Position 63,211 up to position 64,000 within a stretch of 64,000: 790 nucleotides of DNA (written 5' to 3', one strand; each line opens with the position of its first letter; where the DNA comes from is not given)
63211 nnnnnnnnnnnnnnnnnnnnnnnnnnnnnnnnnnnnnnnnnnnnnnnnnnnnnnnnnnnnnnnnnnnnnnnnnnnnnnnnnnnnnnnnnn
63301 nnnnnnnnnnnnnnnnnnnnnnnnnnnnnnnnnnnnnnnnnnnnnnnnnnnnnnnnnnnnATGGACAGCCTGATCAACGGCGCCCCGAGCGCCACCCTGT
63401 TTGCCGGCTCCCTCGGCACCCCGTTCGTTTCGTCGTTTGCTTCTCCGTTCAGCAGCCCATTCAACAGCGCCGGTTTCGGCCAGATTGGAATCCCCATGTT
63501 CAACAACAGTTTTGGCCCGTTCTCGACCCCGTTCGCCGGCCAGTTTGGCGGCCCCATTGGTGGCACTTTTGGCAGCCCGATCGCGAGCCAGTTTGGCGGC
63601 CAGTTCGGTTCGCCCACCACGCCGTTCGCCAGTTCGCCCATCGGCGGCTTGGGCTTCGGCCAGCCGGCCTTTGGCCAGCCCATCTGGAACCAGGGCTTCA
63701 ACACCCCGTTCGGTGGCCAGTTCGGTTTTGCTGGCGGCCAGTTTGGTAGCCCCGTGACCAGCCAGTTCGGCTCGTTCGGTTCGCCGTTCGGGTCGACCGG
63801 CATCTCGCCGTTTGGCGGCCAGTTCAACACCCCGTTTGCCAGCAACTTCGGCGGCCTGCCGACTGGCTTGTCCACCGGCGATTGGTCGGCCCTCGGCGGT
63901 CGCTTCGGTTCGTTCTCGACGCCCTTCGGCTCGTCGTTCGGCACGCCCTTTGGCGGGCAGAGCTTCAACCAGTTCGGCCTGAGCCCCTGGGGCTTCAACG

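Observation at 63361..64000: Unlisted gene encoding an almost uncharged FG-repeat protein reminiscent of FG-nucleoporin domains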

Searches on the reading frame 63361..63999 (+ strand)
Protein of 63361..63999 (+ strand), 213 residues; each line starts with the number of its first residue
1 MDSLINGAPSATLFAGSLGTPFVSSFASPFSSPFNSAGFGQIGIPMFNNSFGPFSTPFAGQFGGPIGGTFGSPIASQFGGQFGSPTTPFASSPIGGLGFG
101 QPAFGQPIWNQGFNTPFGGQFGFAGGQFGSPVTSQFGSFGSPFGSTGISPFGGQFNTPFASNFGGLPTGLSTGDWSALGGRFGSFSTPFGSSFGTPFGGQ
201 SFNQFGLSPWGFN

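Call 6: find_homologous_proteins(query=window:63361-63999:+, max_evalue=0.001)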
Query window:63361-63999:+ (213 aa): 1 proteins with E <= 0.001 among 1396 candidates.
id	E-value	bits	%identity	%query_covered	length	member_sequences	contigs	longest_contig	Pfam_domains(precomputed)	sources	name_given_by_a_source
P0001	7.5e-11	60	45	78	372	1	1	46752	-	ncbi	ncbi:MAG: hypothetical protein ACIAS6_15370 [Phycisphaerales bacterium JB060]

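Call 7: search_protein_families(library=pfam, proteins=[window:63361-63999:+], max_evalue=0.01)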
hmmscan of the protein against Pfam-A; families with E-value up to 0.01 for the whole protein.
window:63361-63999:+ (213 aa): 0 families

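Call 9: find_encoding_contigs(protein=P0001, flank=10000, max_places=6)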
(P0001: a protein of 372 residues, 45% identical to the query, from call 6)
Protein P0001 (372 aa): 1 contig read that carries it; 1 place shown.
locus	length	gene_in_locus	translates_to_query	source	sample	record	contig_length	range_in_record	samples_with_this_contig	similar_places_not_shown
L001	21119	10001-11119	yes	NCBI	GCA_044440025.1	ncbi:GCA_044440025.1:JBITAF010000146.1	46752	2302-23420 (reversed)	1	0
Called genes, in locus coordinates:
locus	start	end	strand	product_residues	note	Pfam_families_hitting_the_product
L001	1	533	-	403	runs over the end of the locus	-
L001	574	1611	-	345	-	PF00432:Prenyltrans (weak), PF13243:SQHop_cyclase_C (weak)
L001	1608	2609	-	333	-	-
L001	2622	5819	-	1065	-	-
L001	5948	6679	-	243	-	PF20260:PUA_4, PF04452:Methyltrans_RNA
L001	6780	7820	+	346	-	-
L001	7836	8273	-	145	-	PF02566:OsmC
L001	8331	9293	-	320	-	-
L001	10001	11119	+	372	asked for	-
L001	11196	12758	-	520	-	PF00117:GATase, PF07722:Peptidase_C26, PF02540:NAD_synthase (faint), PF00958:GMP_synt_C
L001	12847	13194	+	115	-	-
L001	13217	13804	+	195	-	PF13581:HATPase_c_2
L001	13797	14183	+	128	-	PF01740:STAS, PF13466:STAS_2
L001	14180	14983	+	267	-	PF02405:MlaE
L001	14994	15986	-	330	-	PF01040:UbiA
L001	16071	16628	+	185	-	PF00885:DMRL_synthase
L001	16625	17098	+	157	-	PF01029:NusB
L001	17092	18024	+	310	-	PF02881:SRP54_N, PF13191:AAA_16, PF13604:AAA_30 (weak), PF00448:SRP54, PF01656:CbiA (weak)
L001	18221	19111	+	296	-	PF00669:Flagellin_N, PF00700:Flagellin_C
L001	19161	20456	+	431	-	PF07228:SpoIIE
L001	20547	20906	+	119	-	-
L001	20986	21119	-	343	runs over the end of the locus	PF00459:Inositol_P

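Call 21: find_homologous_proteins(query=A1, max_evalue=0.001)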
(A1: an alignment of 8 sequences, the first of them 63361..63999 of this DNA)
Query A1 (8 sequences) (213 aa, profile of the alignment): 9 proteins with E <= 0.001 among 8000 candidates.
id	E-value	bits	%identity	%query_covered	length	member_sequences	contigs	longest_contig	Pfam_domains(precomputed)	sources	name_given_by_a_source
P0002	4.8e-134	466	72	100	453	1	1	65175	-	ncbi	-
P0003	5.7e-130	453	39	87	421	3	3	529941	-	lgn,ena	-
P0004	8.9e-108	380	65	100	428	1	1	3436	-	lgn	-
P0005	6.2e-102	360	44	99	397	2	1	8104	-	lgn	-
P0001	2.6e-101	358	45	78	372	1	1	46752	-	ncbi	ncbi:MAG: hypothetical protein ACIAS6_15370 [Phycisphaerales bacterium JB060]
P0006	4.0e-42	163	36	100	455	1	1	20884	-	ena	-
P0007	3.8e-38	150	46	23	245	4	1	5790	-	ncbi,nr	ncbi:MAG: hypothetical protein HRU13_06040, partial [Phycisphaerales bacterium]|nr:hypothetical prot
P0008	8.7e-38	149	42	96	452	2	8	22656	-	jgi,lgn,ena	-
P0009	9.3e-11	60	35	64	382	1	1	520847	-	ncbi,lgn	ncbi:MAG: hypothetical protein AAFX79_11790 [Planctomycetota bacterium]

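Call 23: find_encoding_contigs(protein=P0009, flank=10000, max_places=2)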
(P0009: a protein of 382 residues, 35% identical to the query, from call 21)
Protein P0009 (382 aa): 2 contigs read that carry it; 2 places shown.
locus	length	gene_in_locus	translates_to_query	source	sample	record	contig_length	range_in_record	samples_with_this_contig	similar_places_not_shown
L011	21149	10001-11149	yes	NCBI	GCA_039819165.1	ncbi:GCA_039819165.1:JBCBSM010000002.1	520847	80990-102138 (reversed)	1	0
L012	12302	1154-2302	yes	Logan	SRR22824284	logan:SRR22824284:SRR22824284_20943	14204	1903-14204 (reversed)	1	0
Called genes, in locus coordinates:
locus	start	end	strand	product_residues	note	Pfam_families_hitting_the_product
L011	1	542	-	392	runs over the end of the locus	-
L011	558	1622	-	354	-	PF00432:Prenyltrans (faint), PF13243:SQHop_cyclase_C (weak)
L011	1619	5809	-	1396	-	-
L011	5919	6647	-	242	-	PF20260:PUA_4, PF04452:Methyltrans_RNA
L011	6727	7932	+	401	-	-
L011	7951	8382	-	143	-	PF02566:OsmC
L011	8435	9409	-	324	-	-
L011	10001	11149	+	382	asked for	-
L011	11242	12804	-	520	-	PF00117:GATase, PF02540:NAD_synthase (faint), PF00958:GMP_synt_C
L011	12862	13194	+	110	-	-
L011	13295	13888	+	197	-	PF13581:HATPase_c_2, PF02518:HATPase_c (weak)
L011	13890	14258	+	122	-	PF01740:STAS, PF13466:STAS_2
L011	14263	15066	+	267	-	PF02405:MlaE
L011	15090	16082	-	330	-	PF01040:UbiA (weak)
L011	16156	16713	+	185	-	PF00885:DMRL_synthase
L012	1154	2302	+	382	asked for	-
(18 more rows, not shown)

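Call 24: find_encoding_contigs(protein=P0008, flank=10000, max_places=2)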
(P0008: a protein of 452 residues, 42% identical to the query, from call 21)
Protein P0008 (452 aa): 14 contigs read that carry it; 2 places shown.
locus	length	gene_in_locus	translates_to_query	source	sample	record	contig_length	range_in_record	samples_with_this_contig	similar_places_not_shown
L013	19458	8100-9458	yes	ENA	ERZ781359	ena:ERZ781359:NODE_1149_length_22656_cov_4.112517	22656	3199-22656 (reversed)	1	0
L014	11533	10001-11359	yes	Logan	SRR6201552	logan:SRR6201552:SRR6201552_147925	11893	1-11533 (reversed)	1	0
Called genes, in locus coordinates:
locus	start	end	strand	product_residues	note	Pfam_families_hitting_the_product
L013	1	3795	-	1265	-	?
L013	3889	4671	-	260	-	PF20260:PUA_4, PF04452:Methyltrans_RNA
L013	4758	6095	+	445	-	-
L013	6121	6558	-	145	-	PF02566:OsmC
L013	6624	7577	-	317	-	-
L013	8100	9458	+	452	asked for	-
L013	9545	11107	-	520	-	PF00117:GATase, PF07722:Peptidase_C26 (weak), PF02540:NAD_synthase (weak), PF03054:tRNA_Me_trans (faint), PF00958:GMP_synt_C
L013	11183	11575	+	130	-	-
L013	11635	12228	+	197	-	PF13581:HATPase_c_2, PF02518:HATPase_c (weak)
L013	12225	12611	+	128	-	PF01740:STAS, PF13466:STAS_2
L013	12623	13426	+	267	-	PF02405:MlaE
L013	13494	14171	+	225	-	PF02223:Thymidylate_kin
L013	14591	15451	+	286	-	PF00196:GerE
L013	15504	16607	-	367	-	PF21320:WHD_Rv2258c, PF01135:PCMT (weak), PF00891:Methyltransf_2 (weak), PF13489:Methyltransf_23, PF08241:Methyltransf_11, PF08242:Methyltransf_12, PF13649:Methyltransf_25, PF13847:Methyltransf_31, +4 more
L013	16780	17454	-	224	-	-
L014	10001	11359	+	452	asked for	-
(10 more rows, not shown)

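Call 25: find_encoding_contigs(protein=P0003, flank=10000, max_places=2)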
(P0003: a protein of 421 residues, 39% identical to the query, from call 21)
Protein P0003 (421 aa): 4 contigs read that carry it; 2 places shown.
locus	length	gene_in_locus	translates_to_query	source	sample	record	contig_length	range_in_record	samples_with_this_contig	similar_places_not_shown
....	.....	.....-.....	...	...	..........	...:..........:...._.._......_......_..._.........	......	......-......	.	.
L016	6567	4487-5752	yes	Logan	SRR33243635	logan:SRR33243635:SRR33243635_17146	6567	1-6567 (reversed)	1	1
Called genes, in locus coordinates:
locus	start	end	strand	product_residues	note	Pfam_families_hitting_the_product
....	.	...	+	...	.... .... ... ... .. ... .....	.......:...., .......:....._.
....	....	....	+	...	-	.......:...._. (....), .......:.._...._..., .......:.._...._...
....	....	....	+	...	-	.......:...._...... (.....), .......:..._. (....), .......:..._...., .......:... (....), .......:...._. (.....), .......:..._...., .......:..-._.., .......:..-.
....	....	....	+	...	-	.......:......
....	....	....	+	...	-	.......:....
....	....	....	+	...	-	-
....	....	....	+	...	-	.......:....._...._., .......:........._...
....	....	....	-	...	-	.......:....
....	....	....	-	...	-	-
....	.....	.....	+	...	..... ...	-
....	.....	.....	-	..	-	-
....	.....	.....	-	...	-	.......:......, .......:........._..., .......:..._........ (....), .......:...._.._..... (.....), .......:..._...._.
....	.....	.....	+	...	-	-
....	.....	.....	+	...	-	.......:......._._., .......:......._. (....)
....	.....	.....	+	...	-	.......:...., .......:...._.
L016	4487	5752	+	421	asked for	-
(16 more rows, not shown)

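Call 35: search_protein_representatives(alignment_id=A2)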
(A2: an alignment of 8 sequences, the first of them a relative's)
Query: 8 sequences, 426 profile positions. Proteins with E-value up to 0.001 (for the whole library): 12; up to 1e-10: 10; up to 1e-30: 6. The best 12 are listed.
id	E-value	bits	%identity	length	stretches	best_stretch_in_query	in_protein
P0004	2.1e-138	479.0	-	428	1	1-426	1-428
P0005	1.7e-113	396.9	-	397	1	1-426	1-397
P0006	2.0e-107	376.9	-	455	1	1-426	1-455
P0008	9.4e-104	364.8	-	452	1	1-426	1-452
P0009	1.2e-64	235.9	-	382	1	1-426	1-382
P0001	3.0e-44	168.8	-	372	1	48-426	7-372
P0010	1.3e-28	117.3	-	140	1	308-426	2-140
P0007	1.6e-24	103.8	-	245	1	255-426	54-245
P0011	8.5e-18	81.6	-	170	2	357-426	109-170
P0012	8.3e-11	58.6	-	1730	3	12-156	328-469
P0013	1.9e-10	57.4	-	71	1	355-426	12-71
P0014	6.0e-04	36.0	-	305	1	51-157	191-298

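Call 42: predict_structure(alignment_id=A2)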
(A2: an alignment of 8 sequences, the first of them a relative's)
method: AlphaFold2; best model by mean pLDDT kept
length: 453 residues; sequences in the alignment: 8
mean_pLDDT: 40.0   pTM: 0.16
mean pLDDT of the five models: 40.0, 39.2, 35.6, 33.1, 32.2
residues with pLDDT >= 90: 0; 70-90: 2; 50-70: 23; < 50: 428
segments of 3 or more residues with pLDDT < 50: 1-3, 5-12, 17-19, 21-90, 92-109, 111-265, 267-433
pLDDT, mean of each block of 10 residues (from residue 1): 45 45 43 39 41 39 36 39 40 40 37 35 37 41 37 39 36 38 41 42 38 39 36 37 39 38 40 41 39 37 38 35 38 43 39 40 38 37 39 39 39 39 41 49 65 60
secondary structure, 60 per line:
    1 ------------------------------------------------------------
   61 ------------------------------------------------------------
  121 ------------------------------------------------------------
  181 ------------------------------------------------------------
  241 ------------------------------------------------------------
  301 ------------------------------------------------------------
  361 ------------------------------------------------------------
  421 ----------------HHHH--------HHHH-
elements in order: H437-440 H449-452

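Call 49: search_protein_families(library=ncbifam, proteins=[L001:18221-19111:+, L001:12847-13194:+, L001:8331-9293:-, L001:6780-7820:+, P0002], max_evalue=0.01)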
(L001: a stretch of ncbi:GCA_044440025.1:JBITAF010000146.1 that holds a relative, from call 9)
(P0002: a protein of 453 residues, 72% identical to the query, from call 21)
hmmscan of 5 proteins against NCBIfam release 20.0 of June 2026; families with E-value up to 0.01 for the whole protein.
L001:18221-19111:+ (296 aa): 29 families (the best 25 are shown)
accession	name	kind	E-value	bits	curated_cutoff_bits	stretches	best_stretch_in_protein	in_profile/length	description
NF009446.0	PRK12804.1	subfamily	9.5e-28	97.5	352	1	17-295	15-300/301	flagellin Hag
NF009448.0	PRK12806.1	equivalog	2.3e-27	95.9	531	2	16-145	16-144/475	flagellin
NF006467.0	PRK08869.1-2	subfamily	1.6e-25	90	443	2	16-145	16-144/400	flagellin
NF006468.0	PRK08869.1-3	subfamily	5e-24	85.1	436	1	16-144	16-143/378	polar flagellin E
NF005294.0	PRK06819.1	subfamily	2.7e-23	83.1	387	2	21-141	21-140/376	FliC/FljB family flagellin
NF009449.0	PRK12807.1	subfamily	3.8e-22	79.2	347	1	20-283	18-274/287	flagellin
NF006469.0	PRK08869.1-4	equivalog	4e-22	79.1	627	1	22-144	22-143/377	flagellin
NF006466.0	PRK08869.1-1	subfamily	5.8e-22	78.7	426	1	18-144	18-143/377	flagellin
NF009444.0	PRK12802.1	equivalog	1.8e-21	76.9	332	1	25-294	25-280/282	flagellin domain-containing protein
NF010115.0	PRK13588.1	subfamily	1.4e-19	70.5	503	2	21-143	21-142/514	flagellin B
NF005953.0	PRK08026.1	subfamily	5.6e-19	69.1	619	1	21-143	21-144/548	FliC/FljB family flagellin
NF006470.0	PRK08869.1-5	equivalog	1.6e-18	67.1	423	2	24-145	23-143/388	flagellin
NF006264.0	PRK08411.1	subfamily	5.2e-18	65.1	729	2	20-143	20-142/572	flagellin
NF038071.1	lat_flg_LafA_2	exception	7.7e-18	64.8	365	1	26-283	26-271/284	lateral flagellin LafA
NF009234.0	PRK12584.1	equivalog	1.2e-17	64.2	752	2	20-143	20-142/510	flagellin A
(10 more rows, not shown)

L001:12847-13194:+ (115 aa): 0 families

L001:8331-9293:- (320 aa): 0 families

L001:6780-7820:+ (346 aa): 0 families

P0002 (453 aa): 0 families

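Call 51: find_related_loci(query=L001:18221-19111:+, collection=genome_contigs, flank=1500)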
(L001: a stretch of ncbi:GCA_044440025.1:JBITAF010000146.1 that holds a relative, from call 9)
Query L001:18221-19111:+ (296 aa) in genome_contigs; peptide patterns used: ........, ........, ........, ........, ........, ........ (x = any residue, [..] = any of these).
282 stretches matched a pattern; 39 encode a relative of the query (tblastn E <= 1e-3); 39 distinct loci.
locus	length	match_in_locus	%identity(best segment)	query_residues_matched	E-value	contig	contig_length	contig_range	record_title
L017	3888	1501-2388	100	1-296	0e+0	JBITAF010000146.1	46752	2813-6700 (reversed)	MAG: Phycisphaerales bacterium JB060 k141_95836, whole genome shotgun sequence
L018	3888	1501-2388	79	1-296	5e-150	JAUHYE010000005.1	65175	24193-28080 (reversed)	MAG: Phycisphaerae bacterium isolate 3_bin.40 NODE_710_length_65175_cov_1.145954, whole genome shotgun sequence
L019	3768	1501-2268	35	14-278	1e-31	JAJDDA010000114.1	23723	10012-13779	MAG: Phycisphaerales bacterium isolate OFTM206 OFTM206_113, whole genome shotgun sequence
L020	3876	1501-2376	29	20-295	2e-24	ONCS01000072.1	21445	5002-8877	uncultured Succinatimonas sp. isolate RUG190 genome assembly, contig: k87_16051640, whole genome shotgun sequence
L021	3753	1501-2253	33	26-278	8e-24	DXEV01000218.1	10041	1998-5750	MAG TPA_asm: Candidatus Anaerobiospirillum pullistercoris isolate USASDec5-558 USASDcec5__C62037_L10041_SAMN08385414, wh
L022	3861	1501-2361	28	23-295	2e-22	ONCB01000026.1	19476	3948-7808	uncultured Succinatimonas sp. isolate RUG171 genome assembly, contig: scaffold_1864, whole genome shotgun sequence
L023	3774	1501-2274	33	3-283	7e-22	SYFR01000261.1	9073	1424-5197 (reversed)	MAG: Myxococcales bacterium isolate F1-60-MAGs079 F1-60__c334501, whole genome shotgun sequence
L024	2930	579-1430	29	26-295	7e-22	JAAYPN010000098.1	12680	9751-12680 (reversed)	MAG: Aeromonadales bacterium isolate AS22ysBPME_23 117831_AS22, whole genome shotgun sequence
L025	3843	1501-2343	29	28-295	1e-20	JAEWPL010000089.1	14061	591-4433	MAG: Proteobacteria bacterium isolate OH_SBrB_1 k127_583585, whole genome shotgun sequence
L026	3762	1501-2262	30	24-296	3e-20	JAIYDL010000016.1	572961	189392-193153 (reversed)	MAG: Proteobacteria bacterium isolate H1_MAG_00035 pond_H1_MAG_00035_000000000024, whole genome shotgun sequence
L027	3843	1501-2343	28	28-295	6e-20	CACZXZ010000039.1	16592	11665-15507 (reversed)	MAG: uncultured Succinivibrio sp. isolate RUG13055 genome assembly, contig: RUG13055_asm_39, whole genome shotgun sequen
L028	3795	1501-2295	31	26-276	8e-20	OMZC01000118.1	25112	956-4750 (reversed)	uncultured gamma proteobacterium isolate hRUG862 genome assembly, contig: NODE_2118_length_25112_cov_11.0801, whole geno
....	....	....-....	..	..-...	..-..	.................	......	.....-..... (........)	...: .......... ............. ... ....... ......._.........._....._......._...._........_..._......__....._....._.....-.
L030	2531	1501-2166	34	29-272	3e-19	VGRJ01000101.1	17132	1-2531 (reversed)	MAG: Deltaproteobacteria bacterium isolate K_DeepCast_35m_m2_009 K_DeepCast_35m_m2_009_Ga0194129_10005039, whole genome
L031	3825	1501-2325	27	14-278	4e-19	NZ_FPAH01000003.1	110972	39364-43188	Succinivibrio dextrinosolvens strain ACV-10, whole genome shotgun sequence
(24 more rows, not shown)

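Call 59: find_encoding_contigs(protein=P0008, flank=3000, max_places=10)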
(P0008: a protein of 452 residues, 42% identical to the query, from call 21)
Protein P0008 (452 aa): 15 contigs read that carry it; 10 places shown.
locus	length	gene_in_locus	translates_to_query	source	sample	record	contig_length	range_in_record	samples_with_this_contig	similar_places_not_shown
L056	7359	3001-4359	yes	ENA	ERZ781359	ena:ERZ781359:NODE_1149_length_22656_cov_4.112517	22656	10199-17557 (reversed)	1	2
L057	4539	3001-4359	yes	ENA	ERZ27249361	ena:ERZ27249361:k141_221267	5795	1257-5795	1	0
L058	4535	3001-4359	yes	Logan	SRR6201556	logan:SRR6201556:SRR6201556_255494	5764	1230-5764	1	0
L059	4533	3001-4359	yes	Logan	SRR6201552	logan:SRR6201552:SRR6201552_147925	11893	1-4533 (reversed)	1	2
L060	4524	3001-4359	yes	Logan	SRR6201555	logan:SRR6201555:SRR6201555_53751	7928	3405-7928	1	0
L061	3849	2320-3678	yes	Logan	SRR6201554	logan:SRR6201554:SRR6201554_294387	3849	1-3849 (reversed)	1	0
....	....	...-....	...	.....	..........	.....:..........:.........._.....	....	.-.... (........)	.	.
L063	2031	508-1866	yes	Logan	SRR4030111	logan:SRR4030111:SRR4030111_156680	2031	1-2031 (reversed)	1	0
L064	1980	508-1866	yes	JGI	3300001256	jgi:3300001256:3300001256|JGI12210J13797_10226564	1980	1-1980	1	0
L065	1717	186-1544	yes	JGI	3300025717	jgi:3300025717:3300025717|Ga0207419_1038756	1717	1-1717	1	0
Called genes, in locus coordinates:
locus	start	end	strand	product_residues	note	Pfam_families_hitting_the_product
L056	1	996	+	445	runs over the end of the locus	-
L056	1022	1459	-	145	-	PF02566:OsmC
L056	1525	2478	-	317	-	-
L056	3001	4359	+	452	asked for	-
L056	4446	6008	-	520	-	PF00117:GATase, PF07722:Peptidase_C26 (weak), PF02540:NAD_synthase (weak), PF03054:tRNA_Me_trans (faint), PF00958:GMP_synt_C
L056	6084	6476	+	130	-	-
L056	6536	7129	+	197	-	PF13581:HATPase_c_2, PF02518:HATPase_c (weak)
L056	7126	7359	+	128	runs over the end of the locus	PF01740:STAS, PF13466:STAS_2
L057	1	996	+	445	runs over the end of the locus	-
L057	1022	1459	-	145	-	PF02566:OsmC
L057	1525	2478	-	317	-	-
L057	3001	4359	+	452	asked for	-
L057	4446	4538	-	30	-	?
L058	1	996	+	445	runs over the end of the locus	-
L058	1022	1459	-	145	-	PF02566:OsmC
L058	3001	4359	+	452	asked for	-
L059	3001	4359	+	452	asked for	-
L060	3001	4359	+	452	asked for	-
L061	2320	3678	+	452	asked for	-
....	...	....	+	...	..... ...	-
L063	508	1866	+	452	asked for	-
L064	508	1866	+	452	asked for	-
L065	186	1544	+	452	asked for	-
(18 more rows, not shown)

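Call 63: find_related_loci(query=A6, collection=metagenome_contigs, flank=3000)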
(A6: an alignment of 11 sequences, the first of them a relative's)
Query A6 (453 aa) in metagenome_contigs; peptide patterns used: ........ (x = any residue, [..] = any of these).
40 stretches matched a pattern; 4 encode a relative of the query (tblastn E <= 1e-3); 4 distinct loci.
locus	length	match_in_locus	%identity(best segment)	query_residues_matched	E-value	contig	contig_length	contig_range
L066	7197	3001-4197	60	1-453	2e-114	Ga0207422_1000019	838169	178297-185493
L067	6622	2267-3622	36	1-453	7e-18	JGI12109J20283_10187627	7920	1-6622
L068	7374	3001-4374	36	1-453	4e-15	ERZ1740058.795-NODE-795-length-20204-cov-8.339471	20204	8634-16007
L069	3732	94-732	35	261-453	3e-7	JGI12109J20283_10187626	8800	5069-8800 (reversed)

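Call 65: search_solved_structures(query=A6, max_evalue=1)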
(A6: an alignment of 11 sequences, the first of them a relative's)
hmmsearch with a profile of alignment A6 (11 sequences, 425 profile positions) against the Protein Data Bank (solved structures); distinct sequences matched with E-value up to 1: 0.
